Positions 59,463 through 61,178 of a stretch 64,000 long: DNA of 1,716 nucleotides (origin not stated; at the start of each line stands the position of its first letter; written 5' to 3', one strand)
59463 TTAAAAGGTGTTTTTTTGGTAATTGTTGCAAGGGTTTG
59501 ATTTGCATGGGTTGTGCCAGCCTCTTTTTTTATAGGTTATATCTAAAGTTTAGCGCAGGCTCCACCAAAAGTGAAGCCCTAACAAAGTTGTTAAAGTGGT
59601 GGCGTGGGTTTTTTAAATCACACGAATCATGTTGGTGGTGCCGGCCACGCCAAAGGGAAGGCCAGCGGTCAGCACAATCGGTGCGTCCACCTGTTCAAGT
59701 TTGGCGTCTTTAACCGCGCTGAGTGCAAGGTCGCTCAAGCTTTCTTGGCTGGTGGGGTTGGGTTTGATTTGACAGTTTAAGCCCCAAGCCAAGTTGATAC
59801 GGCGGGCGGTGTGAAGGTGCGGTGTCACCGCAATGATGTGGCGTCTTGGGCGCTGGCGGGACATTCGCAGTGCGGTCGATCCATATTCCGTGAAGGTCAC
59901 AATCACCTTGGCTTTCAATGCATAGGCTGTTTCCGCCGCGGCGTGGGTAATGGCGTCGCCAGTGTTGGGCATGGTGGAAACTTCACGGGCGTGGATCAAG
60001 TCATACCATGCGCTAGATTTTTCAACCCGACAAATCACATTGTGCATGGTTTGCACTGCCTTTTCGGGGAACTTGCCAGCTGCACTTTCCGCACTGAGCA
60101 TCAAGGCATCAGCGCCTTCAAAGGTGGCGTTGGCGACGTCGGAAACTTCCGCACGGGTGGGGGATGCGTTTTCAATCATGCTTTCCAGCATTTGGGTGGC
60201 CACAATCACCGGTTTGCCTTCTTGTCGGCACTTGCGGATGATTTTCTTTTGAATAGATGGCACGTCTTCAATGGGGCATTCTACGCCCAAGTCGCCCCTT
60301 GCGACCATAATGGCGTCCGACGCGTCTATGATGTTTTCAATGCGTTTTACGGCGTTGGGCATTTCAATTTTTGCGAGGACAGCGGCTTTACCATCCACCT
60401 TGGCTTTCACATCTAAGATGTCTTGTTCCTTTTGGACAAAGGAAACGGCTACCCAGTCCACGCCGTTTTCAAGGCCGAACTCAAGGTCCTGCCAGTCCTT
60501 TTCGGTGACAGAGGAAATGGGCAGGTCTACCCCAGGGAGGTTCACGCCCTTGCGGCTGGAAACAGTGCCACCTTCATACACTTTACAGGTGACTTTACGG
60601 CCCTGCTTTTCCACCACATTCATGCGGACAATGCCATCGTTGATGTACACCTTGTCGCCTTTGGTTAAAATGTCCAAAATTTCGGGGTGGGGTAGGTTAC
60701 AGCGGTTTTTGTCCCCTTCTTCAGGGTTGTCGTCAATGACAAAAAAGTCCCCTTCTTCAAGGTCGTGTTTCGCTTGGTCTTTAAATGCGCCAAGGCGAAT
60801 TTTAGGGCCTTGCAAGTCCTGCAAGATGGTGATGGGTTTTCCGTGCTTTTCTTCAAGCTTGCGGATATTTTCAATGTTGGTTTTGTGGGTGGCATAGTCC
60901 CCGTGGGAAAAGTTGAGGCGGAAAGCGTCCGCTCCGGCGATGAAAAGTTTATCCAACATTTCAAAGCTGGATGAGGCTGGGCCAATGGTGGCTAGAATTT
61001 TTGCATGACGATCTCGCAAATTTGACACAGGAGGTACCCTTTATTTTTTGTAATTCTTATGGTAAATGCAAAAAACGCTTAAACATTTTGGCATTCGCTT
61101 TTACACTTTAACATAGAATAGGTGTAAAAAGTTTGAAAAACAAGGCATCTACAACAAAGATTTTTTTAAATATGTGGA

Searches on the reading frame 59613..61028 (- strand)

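Call 42: search_protein_families(library=pfam, proteins=[window:59613-61028:-], max_evalue=0.001)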
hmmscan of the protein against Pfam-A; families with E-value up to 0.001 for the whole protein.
window:59613-61028:- (471 aa): 2 families
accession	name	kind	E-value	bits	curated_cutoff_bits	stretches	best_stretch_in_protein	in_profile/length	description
PF00224.27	PK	-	2.4e-110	369.1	30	1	7-325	2-328/328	Pyruvate kinase, barrel domain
PF02887.21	PK_C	-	1.9e-30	105.7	28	1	358-471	1-114/114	Pyruvate kinase, alpha/beta domain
